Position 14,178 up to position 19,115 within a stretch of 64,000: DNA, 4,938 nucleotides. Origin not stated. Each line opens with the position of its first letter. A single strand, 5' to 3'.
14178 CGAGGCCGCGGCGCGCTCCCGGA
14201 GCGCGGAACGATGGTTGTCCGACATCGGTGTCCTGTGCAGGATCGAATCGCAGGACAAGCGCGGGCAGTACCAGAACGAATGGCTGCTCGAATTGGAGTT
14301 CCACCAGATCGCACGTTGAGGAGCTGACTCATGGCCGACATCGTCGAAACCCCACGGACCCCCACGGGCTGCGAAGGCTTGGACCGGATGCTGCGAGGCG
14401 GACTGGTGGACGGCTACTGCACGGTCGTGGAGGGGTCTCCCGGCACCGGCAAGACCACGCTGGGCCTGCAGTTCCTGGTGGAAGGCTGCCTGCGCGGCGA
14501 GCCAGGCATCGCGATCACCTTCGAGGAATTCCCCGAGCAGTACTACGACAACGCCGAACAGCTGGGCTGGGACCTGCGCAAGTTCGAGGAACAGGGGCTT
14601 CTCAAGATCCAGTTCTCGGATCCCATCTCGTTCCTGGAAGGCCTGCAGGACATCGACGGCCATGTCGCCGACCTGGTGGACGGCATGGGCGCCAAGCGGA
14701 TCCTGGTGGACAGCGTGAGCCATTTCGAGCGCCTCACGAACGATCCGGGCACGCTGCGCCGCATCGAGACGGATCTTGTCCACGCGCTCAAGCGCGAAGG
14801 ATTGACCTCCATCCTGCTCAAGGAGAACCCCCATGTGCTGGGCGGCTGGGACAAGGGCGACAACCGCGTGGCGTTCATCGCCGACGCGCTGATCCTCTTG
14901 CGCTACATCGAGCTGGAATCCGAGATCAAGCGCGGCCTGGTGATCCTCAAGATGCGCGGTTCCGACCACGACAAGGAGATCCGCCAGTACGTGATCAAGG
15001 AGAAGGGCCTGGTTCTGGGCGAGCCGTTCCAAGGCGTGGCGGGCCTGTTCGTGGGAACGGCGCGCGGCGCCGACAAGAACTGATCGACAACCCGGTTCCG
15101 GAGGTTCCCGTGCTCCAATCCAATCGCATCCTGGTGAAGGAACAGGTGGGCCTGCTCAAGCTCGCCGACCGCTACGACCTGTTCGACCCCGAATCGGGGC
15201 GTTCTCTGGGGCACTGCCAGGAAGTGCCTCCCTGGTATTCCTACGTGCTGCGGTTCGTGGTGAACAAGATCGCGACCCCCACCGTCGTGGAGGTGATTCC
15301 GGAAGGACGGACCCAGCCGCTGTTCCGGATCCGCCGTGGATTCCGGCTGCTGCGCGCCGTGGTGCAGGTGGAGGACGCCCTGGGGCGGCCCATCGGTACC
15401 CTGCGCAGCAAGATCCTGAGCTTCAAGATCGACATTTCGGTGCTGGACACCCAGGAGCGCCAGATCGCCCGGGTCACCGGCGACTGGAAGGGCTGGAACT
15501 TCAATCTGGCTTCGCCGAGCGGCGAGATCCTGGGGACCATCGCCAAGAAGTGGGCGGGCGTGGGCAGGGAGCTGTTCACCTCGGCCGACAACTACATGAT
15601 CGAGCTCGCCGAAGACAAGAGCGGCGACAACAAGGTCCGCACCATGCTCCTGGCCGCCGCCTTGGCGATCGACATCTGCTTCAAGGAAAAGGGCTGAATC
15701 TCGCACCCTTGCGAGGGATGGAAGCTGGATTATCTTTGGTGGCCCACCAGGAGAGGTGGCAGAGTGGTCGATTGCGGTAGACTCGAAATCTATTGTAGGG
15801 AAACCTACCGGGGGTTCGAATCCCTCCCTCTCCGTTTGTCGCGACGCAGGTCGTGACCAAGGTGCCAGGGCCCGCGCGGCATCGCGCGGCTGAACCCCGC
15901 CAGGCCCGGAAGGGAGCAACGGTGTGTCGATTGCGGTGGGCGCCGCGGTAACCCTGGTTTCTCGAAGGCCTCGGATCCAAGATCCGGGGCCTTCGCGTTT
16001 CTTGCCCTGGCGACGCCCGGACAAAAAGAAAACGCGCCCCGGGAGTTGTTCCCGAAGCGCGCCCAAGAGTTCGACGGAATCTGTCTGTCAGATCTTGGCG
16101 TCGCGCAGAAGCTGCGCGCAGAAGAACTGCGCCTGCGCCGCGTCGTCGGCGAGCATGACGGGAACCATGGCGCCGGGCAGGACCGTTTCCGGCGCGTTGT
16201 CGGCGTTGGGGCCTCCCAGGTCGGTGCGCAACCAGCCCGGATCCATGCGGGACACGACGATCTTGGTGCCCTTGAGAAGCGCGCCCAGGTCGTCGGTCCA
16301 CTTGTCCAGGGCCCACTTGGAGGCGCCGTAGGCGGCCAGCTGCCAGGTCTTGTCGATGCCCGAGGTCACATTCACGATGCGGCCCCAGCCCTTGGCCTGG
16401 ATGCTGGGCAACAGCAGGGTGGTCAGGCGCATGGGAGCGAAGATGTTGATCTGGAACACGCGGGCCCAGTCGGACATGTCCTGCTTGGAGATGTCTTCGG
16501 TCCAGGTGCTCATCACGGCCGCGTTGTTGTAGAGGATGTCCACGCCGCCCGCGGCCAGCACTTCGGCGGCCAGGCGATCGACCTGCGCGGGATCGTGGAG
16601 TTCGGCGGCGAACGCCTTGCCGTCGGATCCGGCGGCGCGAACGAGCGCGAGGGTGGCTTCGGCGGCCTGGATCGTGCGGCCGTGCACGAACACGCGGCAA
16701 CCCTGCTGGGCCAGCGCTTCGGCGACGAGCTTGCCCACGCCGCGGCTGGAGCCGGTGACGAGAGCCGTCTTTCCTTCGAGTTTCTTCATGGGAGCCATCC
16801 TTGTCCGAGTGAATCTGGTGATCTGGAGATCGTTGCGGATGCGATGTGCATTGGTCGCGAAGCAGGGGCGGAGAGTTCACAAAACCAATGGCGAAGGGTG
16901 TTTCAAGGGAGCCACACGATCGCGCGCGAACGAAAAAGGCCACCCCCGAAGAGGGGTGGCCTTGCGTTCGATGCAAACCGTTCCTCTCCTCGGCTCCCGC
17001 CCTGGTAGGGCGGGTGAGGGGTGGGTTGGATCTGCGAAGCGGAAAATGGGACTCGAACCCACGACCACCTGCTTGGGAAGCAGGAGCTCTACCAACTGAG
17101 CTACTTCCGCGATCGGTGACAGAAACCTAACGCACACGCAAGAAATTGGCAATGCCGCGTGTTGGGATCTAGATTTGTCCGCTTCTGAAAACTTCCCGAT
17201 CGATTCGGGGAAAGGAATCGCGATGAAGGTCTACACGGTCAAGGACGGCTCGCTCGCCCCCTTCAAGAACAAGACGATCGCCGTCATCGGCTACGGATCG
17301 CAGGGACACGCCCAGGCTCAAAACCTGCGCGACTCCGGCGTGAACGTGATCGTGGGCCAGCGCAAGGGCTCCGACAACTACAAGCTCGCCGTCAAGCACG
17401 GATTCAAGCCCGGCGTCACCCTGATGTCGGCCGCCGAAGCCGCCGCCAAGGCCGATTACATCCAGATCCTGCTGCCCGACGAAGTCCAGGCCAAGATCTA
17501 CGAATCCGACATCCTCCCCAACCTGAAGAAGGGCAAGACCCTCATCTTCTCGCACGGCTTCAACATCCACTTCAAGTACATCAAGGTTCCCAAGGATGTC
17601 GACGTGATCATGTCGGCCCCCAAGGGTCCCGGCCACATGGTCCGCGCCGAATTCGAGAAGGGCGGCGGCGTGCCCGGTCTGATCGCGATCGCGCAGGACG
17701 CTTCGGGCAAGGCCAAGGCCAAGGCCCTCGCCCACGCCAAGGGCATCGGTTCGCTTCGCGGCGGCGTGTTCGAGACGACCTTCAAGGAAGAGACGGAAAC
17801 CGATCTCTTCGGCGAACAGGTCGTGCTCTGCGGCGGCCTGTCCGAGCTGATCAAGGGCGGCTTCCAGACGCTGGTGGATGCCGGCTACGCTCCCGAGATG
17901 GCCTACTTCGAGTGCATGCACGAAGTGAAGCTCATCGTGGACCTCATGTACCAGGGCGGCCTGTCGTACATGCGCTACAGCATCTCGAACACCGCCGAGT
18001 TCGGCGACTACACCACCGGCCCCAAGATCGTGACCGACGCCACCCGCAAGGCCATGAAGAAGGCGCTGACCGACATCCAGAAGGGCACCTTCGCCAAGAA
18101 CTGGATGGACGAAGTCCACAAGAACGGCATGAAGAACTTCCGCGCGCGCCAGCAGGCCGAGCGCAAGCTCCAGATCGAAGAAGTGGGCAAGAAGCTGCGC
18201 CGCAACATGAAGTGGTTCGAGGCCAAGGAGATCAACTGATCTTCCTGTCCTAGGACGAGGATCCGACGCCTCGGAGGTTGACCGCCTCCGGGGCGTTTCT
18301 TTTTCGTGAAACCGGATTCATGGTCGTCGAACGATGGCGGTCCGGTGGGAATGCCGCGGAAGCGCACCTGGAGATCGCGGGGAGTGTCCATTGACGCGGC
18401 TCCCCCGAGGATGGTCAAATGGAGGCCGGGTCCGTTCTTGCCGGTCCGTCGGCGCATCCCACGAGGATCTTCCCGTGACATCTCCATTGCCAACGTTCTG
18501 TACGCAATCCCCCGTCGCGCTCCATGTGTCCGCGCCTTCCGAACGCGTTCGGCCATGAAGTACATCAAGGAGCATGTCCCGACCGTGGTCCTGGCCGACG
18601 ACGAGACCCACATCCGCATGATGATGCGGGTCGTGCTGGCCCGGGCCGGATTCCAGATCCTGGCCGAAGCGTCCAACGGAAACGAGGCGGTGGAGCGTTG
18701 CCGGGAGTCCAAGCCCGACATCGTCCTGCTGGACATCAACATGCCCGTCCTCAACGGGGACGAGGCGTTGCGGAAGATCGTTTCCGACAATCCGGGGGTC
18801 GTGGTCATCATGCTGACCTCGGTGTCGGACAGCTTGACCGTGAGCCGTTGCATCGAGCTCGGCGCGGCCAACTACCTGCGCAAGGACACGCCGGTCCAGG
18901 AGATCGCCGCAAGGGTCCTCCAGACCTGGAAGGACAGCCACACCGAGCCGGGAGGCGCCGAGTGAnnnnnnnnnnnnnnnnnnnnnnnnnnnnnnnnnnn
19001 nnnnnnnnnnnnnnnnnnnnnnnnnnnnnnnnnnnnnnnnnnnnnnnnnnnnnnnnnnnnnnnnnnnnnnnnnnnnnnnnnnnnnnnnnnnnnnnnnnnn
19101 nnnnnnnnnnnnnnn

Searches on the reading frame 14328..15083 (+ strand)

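Call 46: search_protein_families(library=pfam, proteins=[window:14328-15083:+], max_evalue=0.001)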
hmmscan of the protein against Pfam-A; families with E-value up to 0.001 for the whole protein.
window:14328-15083:+ (251 aa): 1 family
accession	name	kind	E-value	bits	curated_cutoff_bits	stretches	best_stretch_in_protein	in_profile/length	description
PF06745.19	ATPase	-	2.8e-50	171.3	26.6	1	12-231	2-227/231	KaiC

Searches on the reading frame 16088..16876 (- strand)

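Call 46: search_protein_families(library=pfam, proteins=[window:16088-16876:-], max_evalue=0.001)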
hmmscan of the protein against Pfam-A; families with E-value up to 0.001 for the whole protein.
window:16088-16876:- (262 aa): 4 families
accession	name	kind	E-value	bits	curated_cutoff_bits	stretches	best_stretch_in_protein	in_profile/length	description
PF00106.31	adh_short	-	1.5e-40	139.2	26.6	1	36-223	1-189/195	short chain dehydrogenase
PF13561.12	adh_short_C2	-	1.2e-25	90.9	27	1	44-223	5-183/236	Enoyl-(Acyl carrier protein) reductase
PF08659.16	KR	-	9.8e-06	26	22.6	1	37-155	2-123/180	KR domain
PF01370.27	Epimerase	-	0.00061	19.7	20.9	0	38-133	1-86/240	NAD dependent epimerase/dehydratase family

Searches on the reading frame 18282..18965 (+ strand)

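Call 46: search_protein_families(library=pfam, proteins=[window:18282-18965:+], max_evalue=0.001)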
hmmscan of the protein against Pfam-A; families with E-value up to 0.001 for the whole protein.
window:18282-18965:+ (227 aa): 1 family
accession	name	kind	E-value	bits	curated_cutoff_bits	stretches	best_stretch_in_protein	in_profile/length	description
PF00072.30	Response_reg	-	1.2e-25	90.2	30.2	1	102-212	1-110/111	Response regulator receiver domain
